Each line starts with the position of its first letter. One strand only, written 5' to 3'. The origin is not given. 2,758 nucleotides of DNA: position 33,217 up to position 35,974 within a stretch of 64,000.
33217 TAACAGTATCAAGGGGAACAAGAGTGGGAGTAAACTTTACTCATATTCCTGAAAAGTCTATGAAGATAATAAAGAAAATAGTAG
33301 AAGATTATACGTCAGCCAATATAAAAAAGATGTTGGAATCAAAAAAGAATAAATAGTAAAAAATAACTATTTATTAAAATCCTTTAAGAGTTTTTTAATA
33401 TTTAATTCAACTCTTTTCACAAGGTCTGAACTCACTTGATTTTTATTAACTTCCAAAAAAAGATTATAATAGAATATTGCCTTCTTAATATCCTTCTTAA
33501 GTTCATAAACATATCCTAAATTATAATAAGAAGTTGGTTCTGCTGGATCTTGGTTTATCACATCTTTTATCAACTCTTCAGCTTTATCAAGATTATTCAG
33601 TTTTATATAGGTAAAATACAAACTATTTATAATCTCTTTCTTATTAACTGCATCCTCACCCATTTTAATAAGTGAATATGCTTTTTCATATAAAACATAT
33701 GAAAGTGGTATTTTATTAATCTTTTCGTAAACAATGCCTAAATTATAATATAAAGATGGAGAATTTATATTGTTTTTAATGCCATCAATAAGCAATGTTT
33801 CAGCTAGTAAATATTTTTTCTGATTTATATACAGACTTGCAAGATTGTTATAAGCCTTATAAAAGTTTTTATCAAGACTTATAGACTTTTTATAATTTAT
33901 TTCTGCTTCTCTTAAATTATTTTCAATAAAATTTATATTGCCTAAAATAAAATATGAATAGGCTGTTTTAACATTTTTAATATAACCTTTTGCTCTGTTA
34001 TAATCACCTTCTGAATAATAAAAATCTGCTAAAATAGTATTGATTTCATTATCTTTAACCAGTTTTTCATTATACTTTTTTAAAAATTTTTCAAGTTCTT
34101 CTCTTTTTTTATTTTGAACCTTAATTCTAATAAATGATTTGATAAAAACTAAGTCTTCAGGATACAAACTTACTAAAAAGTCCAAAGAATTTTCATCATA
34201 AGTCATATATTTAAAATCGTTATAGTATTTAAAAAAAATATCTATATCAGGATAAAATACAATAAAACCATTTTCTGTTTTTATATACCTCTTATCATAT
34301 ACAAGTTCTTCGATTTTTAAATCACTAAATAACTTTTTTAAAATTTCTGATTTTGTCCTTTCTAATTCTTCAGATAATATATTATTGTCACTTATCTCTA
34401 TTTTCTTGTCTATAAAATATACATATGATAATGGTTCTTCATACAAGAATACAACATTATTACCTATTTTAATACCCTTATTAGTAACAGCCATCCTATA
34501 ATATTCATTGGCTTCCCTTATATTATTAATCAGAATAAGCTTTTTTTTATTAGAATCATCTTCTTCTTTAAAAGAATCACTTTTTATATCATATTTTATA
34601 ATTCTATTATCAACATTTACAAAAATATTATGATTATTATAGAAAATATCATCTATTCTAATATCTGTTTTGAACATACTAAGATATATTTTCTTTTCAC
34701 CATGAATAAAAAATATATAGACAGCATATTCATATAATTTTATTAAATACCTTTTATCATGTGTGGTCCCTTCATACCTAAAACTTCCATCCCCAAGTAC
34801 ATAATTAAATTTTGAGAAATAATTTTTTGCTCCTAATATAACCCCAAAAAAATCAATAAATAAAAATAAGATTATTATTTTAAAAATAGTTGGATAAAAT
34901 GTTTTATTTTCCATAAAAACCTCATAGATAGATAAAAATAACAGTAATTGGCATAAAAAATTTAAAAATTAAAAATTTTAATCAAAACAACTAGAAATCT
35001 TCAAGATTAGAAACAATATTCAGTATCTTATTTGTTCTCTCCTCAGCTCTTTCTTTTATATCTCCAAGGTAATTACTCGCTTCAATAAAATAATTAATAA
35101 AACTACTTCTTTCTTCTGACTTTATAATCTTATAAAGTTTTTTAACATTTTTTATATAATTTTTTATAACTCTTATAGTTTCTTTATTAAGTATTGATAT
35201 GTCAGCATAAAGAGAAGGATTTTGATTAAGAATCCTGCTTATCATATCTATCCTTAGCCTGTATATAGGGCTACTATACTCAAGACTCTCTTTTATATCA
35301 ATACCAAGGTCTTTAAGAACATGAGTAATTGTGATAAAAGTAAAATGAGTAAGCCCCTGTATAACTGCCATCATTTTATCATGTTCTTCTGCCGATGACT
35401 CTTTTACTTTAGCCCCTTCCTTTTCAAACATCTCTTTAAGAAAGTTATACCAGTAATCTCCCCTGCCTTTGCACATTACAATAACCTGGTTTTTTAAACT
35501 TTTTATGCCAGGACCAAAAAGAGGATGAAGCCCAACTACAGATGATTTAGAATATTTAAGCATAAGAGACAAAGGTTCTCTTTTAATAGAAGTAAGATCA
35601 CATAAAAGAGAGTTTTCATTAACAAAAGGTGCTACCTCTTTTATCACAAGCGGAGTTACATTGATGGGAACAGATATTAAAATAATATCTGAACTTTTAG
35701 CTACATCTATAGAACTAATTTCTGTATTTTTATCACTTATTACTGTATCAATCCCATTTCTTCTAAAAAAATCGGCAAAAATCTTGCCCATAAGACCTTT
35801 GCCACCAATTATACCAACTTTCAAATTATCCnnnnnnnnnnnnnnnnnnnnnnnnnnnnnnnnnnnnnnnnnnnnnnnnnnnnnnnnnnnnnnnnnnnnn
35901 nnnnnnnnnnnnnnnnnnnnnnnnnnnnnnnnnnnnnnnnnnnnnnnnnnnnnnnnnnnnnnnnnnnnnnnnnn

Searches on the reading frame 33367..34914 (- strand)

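Call 5: search_protein_families(library=pfam, proteins=[window:33367-34914:-], max_evalue=0.001)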
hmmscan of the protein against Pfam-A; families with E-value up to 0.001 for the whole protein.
window:33367-34914:- (515 aa): 13 families
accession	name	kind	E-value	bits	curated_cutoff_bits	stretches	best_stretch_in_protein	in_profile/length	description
PF07719.23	TPR_2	-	6.8e-17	60.6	27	0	462-492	3-33/34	Tetratricopeptide repeat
PF13181.12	TPR_8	-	5.3e-16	57.8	25.7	1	461-492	2-33/34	Tetratricopeptide repeat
PF00515.34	TPR_1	-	2.7e-14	52.7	27.8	1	462-491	3-32/34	Tetratricopeptide repeat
PF13431.12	TPR_17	-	3.7e-13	49.1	24.4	1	341-372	2-33/34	Tetratricopeptide repeat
PF13424.12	TPR_12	-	1.2e-11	45.1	30.1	0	441-487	25-72/77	Tetratricopeptide repeat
PF14559.12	TPR_19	-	1.7e-08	35.1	25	0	431-463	30-61/68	Tetratricopeptide repeat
PF25063.1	ARM_TT21_C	-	5.1e-08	33.5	35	0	314-422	58-165/209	Tetratricopeptide repeat protein 21 C-terminal ARM domain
PF13414.12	TPR_11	-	1.6e-07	31.3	26.8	0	436-471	4-39/42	TPR repeat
PF13432.12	TPR_16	-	6.4e-06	26.9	32.7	0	436-484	7-55/65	Tetratricopeptide repeat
PF12895.13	ANAPC3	-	2.4e-05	25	27.2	0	286-315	20-49/82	Anaphase-promoting complex, cyclosome, subunit 3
PF13428.12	TPR_14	-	3.7e-05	24.4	23.5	0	435-468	10-43/44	Tetratricopeptide repeat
PF23914.1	TPR_CcmH_CycH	-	0.00015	22.1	42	0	440-489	101-150/158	Cytochrome c-type biogenesis protein H TPR domain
PF13176.12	TPR_7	-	0.0007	19.9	27.9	0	295-313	5-23/36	Tetratricopeptide repeat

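Call 8: search_protein_families(library=ncbifam, proteins=[window:33367-34914:-], max_evalue=0.001)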
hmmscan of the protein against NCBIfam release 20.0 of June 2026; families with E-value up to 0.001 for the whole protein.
window:33367-34914:- (515 aa): 6 families
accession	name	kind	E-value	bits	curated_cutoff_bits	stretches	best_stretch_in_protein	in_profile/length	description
TIGR02917.1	PEP_TPR_lipo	equivalog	5.2e-16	57.7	312.2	2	431-496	436-501/899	XrtA/PEP-CTERM system TPR-repeat protein PrsT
NF040959.1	MamA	equivalog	2.6e-13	49.9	200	2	302-401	50-154/204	magnetosome protein MamA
TIGR02521.1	type_IV_pilW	equivalog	2.3e-08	33.9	154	1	330-495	43-204/234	type IV pilus biogenesis/stability protein PilW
NF033758.1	gliding_GltE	equivalog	2.5e-06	26.7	225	0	353-484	189-314/411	adventurous gliding motility TPR repeat lipoprotein GltE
NF033920.0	C39_PA2778_fam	equivalog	7.9e-06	25.5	150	1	317-375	189-247/255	PA2778 family cysteine peptidase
NF038257.2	exopoly_VpsP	subfamily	0.00027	20.6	125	0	436-477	42-85/213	VpsP family polysaccharide biosynthesis protein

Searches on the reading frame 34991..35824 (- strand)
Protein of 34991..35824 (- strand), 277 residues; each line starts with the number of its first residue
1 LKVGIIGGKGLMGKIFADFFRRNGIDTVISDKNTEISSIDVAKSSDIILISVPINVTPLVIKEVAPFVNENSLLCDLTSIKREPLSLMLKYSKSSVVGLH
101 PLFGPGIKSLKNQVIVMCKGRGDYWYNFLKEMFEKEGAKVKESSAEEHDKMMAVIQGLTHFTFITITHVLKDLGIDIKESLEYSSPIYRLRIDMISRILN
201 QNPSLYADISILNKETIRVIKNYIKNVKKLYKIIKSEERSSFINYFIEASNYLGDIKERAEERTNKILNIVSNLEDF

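Call 5: search_protein_families(library=pfam, proteins=[window:34991-35824:-], max_evalue=0.001)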
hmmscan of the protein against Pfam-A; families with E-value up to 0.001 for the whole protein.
window:34991-35824:- (277 aa): 2 families
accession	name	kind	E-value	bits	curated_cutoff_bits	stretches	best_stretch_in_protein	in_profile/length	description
PF20463.3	PDH_C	-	1.7e-22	80.1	22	1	144-246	1-100/102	Prephenate dehydrogenase, dimerization domain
PF02153.23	PDH_N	-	1.4e-18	67.3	26.5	1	30-141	33-153/154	Prephenate dehydrogenase, nucleotide-binding domain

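Call 8: search_protein_families(library=ncbifam, proteins=[window:34991-35824:-], max_evalue=0.001)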
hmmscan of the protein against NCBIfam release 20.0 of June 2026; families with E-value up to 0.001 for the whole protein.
window:34991-35824:- (277 aa): 17 families
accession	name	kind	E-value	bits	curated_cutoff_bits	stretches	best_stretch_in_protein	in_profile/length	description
NF008400.0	PRK11199.1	equivalog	5.6e-74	249.3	273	1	2-273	100-370/374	bifunctional chorismate mutase/prephenate dehydrogenase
NF006408.0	PRK08655.1-2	equivalog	9.6e-71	238.8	422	1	1-271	7-292/441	prephenate dehydrogenase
NF006411.0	PRK08655.1-5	equivalog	2.5e-70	237.5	464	1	1-269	3-286/443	prephenate dehydrogenase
NF006407.0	PRK08655.1-1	equivalog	9.6e-69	232.3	834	1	1-272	1-290/439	prephenate dehydrogenase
NF006410.0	PRK08655.1-4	equivalog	2.2e-67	227.8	498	1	1-269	5-292/446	prephenate dehydrogenase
NF006409.0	PRK08655.1-3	equivalog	4.2e-58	197.2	310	1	1-269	1-279/290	prephenate dehydrogenase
NF006457.0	PRK08818.1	equivalog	8.7e-36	123.8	411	1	3-241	7-257/373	prephenate dehydrogenase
NF006307.0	PRK08507.1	equivalog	3.9e-17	62.3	295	1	35-254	49-272/275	prephenate dehydrogenase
NF005694.0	PRK07502.1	equivalog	1.4e-16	60.7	409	1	30-249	53-281/310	prephenate/arogenate dehydrogenase family protein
NF005107.0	PRK06545.1-5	equivalog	2.1e-15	56.6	414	1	37-260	55-288/367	prephenate dehydrogenase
NF011381.1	PRK14806.1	equivalog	8.2e-14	50.8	902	1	26-250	46-278/733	bifunctional prephenate dehydrogenase/3-phosphoshikimate 1-carboxyvinyltransferase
NF005106.0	PRK06545.1-4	equivalog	5.8e-12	45.6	569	1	40-256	57-283/363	prephenate dehydrogenase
NF005032.0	PRK06444.1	equivalog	4.7e-11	42.7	293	1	1-229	1-194/197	prephenate dehydrogenase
NF005105.0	PRK06545.1-3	equivalog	1.1e-10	40.8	524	1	33-250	53-279/367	prephenate dehydrogenase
NF005650.0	PRK07417.1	equivalog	1.8e-09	37.3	290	1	38-242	52-264/281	prephenate/arogenate dehydrogenase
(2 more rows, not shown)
